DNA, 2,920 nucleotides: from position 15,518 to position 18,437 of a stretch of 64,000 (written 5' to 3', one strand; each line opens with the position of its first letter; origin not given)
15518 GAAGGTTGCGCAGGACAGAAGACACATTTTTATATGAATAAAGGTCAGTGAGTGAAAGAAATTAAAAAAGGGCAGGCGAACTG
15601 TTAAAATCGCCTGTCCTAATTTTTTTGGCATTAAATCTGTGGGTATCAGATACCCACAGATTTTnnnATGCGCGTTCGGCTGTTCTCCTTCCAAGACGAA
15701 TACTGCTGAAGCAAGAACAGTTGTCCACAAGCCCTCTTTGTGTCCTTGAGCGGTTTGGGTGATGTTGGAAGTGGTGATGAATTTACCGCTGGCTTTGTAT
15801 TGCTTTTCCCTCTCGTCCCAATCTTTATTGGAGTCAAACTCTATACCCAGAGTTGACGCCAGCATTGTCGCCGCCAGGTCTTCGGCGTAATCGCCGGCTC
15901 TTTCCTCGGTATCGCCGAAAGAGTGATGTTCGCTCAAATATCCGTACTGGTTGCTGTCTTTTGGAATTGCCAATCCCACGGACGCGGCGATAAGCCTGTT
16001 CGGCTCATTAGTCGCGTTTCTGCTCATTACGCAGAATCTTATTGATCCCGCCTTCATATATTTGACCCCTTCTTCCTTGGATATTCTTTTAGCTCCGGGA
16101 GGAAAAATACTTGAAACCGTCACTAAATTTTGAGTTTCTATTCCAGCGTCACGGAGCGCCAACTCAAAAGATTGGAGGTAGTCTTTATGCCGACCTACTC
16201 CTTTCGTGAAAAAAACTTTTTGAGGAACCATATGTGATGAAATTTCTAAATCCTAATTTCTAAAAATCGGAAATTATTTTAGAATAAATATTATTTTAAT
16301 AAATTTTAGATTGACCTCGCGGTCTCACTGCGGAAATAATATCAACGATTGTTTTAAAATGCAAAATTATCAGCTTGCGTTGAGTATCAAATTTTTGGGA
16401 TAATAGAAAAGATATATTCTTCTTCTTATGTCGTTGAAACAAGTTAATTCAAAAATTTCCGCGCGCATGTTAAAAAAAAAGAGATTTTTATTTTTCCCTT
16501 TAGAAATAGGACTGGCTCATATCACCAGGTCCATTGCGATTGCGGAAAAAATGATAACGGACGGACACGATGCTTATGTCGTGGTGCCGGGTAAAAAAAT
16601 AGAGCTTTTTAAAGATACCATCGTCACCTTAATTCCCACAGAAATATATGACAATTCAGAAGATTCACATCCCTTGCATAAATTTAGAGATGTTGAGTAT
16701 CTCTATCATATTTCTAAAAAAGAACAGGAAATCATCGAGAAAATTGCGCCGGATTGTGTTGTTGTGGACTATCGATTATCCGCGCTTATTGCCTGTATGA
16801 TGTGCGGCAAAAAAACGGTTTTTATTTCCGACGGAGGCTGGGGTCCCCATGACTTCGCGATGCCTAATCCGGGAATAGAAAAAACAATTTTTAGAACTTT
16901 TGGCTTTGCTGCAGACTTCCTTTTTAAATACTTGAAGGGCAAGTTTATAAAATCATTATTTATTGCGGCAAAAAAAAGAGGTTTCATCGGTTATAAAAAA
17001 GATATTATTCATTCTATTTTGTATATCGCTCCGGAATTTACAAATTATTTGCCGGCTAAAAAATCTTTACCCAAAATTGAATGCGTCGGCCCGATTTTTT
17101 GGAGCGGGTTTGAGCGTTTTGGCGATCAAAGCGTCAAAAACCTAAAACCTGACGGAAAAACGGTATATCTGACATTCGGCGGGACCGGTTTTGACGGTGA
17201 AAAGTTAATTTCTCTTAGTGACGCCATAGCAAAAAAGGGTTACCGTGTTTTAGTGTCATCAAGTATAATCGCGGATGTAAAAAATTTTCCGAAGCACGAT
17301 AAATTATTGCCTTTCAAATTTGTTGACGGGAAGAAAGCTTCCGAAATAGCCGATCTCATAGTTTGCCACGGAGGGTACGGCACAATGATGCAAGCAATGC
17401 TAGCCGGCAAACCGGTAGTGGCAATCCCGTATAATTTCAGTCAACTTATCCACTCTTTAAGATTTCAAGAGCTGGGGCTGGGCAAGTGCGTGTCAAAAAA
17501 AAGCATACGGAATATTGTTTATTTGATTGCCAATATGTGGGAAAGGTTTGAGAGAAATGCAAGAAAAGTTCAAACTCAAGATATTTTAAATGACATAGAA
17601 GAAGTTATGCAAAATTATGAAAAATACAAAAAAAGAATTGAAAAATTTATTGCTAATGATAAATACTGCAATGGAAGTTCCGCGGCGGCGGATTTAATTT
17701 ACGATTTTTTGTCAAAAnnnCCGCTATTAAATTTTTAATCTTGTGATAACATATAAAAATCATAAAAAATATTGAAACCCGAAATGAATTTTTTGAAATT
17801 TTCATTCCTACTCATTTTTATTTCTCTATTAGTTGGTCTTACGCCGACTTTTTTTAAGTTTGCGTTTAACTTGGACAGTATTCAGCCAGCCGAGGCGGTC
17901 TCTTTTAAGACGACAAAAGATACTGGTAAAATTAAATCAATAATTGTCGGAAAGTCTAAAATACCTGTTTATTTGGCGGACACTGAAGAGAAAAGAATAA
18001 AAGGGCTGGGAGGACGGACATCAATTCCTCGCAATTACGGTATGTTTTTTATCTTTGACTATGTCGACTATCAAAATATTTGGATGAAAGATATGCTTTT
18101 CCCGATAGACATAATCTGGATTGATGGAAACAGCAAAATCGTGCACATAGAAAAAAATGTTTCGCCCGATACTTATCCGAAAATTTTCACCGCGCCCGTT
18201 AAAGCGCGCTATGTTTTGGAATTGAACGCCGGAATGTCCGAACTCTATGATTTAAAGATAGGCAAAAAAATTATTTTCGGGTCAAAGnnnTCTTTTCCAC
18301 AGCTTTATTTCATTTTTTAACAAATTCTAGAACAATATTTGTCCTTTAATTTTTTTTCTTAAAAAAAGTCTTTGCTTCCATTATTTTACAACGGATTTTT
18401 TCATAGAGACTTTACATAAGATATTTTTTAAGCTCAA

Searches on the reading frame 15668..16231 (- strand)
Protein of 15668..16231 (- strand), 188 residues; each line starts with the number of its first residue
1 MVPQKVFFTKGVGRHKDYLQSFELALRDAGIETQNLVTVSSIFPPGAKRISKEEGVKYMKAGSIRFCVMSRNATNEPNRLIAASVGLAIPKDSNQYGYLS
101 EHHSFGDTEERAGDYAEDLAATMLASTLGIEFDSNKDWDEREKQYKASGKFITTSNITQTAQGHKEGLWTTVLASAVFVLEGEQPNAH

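Call 24: search_protein_families(library=pfam, proteins=[window:15668-16231:-], max_evalue=0.00001)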
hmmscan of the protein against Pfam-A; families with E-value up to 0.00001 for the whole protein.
window:15668-16231:- (188 aa): 1 family
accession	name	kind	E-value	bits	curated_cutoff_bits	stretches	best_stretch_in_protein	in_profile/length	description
PF01862.21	PvlArgDC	-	1.3e-62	210.9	22.7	1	2-179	1-161/161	Pyruvoyl-dependent arginine decarboxylase (PvlArgDC)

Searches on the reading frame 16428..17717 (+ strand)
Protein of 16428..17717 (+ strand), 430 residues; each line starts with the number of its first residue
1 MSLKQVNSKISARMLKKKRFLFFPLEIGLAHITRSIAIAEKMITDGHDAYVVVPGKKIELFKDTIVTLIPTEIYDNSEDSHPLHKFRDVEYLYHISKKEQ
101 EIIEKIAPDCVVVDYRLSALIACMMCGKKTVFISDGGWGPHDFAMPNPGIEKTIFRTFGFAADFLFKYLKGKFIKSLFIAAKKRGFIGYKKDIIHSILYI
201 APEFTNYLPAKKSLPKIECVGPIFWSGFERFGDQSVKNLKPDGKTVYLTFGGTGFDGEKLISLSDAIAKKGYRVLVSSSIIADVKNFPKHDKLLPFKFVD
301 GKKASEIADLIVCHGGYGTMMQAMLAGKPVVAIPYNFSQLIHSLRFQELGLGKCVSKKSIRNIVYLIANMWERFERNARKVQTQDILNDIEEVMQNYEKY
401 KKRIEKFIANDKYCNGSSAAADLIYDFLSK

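Call 22: search_protein_families(library=pfam, proteins=[window:16428-17717:+], max_evalue=0.00001)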
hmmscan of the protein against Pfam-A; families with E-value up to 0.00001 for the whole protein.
window:16428-17717:+ (430 aa): 1 family
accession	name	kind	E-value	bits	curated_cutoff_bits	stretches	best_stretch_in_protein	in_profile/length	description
PF04101.22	Glyco_tran_28_C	-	4e-08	33.9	22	1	292-376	55-146/166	Glycosyltransferase family 28 C-terminal domain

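Call 58: search_protein_families(library=ncbifam, proteins=[window:16428-17717:+], max_evalue=1e-10)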
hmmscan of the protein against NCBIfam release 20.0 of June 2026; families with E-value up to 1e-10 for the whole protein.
window:16428-17717:+ (430 aa): 1 family
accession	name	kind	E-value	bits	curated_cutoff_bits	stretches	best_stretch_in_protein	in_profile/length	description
TIGR01426.2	MGT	subfamily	4.6e-11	42.4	260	0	269-360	253-345/393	macrolide family glycosyltransferase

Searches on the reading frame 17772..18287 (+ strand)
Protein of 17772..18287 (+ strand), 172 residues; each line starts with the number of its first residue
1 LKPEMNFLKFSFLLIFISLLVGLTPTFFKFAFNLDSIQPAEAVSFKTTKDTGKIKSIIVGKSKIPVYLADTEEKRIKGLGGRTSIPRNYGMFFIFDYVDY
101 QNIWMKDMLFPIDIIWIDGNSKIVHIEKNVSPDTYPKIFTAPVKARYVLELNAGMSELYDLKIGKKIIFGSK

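Call 24: search_protein_families(library=pfam, proteins=[window:17772-18287:+], max_evalue=0.00001)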
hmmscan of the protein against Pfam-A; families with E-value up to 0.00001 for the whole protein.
window:17772-18287:+ (172 aa): 1 family
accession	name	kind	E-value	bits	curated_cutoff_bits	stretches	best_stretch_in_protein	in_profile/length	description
PF02643.20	DUF192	-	2.3e-28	98.6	27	1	65-167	2-94/96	Uncharacterized ACR, COG1430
